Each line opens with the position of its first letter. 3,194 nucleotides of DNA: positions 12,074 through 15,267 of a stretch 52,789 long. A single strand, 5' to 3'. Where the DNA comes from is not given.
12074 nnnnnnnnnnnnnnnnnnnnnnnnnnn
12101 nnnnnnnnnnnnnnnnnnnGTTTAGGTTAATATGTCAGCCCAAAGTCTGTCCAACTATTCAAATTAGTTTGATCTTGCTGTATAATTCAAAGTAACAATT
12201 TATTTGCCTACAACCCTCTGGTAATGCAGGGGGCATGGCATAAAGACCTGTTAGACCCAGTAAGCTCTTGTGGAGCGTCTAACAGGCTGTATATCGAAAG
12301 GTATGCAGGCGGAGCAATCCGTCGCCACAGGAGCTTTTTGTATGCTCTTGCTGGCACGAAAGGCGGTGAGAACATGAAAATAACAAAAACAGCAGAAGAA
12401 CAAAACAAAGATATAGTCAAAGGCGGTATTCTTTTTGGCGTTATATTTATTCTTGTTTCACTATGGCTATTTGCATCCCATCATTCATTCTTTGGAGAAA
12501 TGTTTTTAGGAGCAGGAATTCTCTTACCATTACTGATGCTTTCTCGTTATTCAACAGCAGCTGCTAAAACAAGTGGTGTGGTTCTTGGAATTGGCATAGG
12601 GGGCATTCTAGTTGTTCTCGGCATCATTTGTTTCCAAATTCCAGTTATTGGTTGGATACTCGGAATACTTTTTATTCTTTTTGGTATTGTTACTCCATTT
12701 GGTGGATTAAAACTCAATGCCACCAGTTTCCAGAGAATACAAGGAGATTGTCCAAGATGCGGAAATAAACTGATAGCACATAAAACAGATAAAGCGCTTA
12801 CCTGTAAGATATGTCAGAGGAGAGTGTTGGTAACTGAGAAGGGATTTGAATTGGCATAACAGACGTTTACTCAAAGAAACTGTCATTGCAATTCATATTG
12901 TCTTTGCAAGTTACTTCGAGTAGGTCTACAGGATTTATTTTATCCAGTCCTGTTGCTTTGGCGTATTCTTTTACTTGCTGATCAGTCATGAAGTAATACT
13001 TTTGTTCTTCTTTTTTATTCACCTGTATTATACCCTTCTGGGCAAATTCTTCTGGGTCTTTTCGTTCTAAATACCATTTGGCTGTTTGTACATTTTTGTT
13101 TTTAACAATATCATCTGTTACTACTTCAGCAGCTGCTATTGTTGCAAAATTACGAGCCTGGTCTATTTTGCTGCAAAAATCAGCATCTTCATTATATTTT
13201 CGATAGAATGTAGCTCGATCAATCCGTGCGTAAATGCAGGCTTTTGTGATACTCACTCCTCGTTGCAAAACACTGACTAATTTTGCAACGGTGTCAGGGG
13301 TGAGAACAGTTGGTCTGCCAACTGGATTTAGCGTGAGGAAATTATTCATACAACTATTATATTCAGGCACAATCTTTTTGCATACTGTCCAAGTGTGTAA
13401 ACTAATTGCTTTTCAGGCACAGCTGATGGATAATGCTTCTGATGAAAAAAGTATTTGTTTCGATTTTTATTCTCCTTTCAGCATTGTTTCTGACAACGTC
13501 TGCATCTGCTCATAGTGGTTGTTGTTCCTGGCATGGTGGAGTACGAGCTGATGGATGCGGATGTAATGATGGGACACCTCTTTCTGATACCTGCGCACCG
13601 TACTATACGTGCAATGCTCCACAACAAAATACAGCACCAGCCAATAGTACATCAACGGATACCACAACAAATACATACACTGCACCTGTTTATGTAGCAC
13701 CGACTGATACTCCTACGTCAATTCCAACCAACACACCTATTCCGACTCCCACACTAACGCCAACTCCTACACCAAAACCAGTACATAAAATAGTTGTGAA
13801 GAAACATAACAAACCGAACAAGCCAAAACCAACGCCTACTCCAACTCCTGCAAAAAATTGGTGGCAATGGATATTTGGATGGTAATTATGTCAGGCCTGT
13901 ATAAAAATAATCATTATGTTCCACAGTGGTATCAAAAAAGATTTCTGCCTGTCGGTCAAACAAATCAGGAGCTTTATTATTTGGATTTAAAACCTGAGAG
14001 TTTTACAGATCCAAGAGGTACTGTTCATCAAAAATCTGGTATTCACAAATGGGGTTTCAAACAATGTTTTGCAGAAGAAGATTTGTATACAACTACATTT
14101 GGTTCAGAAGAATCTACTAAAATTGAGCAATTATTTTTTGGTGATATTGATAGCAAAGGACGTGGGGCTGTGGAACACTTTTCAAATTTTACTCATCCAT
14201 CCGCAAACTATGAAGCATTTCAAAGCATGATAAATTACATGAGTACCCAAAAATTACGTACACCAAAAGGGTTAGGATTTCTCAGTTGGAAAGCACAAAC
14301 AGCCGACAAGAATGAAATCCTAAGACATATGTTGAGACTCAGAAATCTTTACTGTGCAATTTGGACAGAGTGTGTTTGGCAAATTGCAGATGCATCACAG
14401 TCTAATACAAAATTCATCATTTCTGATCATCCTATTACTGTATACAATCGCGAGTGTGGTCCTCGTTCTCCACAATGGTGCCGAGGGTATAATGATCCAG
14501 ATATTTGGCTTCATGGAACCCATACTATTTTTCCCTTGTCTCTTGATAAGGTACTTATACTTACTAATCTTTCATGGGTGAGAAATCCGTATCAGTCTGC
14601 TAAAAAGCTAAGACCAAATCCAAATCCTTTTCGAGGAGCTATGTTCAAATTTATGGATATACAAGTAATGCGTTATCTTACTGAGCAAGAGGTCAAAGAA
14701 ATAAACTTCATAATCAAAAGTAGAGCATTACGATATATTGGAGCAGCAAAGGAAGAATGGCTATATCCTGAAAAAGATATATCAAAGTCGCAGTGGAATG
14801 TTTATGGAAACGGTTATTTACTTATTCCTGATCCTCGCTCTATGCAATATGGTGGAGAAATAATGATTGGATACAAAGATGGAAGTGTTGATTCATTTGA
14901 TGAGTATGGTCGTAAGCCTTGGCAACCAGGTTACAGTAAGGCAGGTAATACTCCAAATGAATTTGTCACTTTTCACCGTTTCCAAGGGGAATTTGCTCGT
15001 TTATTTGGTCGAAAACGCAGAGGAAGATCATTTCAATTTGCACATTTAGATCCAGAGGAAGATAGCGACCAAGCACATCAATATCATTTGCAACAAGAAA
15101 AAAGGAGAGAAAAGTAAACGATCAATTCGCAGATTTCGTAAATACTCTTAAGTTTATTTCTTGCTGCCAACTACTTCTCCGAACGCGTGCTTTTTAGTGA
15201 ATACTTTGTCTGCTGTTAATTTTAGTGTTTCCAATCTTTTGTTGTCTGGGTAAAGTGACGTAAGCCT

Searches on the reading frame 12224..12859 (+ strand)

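Call 12: search_protein_families(library=pfam, proteins=[window:12224-12859:+], max_evalue=0.001)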
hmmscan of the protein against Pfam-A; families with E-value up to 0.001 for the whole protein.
window:12224-12859:+ (211 aa): 1 family
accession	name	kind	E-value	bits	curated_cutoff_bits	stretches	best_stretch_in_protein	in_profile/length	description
PF18319.7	Zn_ribbon_PriA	-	0.00098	19.5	26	0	176-200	1-25/27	PriA DNA helicase Cys-rich region (CRR) domain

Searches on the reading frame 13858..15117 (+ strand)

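Call 12: search_protein_families(library=pfam, proteins=[window:13858-15117:+], max_evalue=0.001)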
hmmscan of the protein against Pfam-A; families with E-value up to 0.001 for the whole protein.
window:13858-15117:+ (419 aa): 1 family
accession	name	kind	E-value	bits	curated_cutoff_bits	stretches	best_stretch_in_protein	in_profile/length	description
PF14022.11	DUF4238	-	3.5e-13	50.1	27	2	172-296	184-277/281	Protein of unknown function (DUF4238)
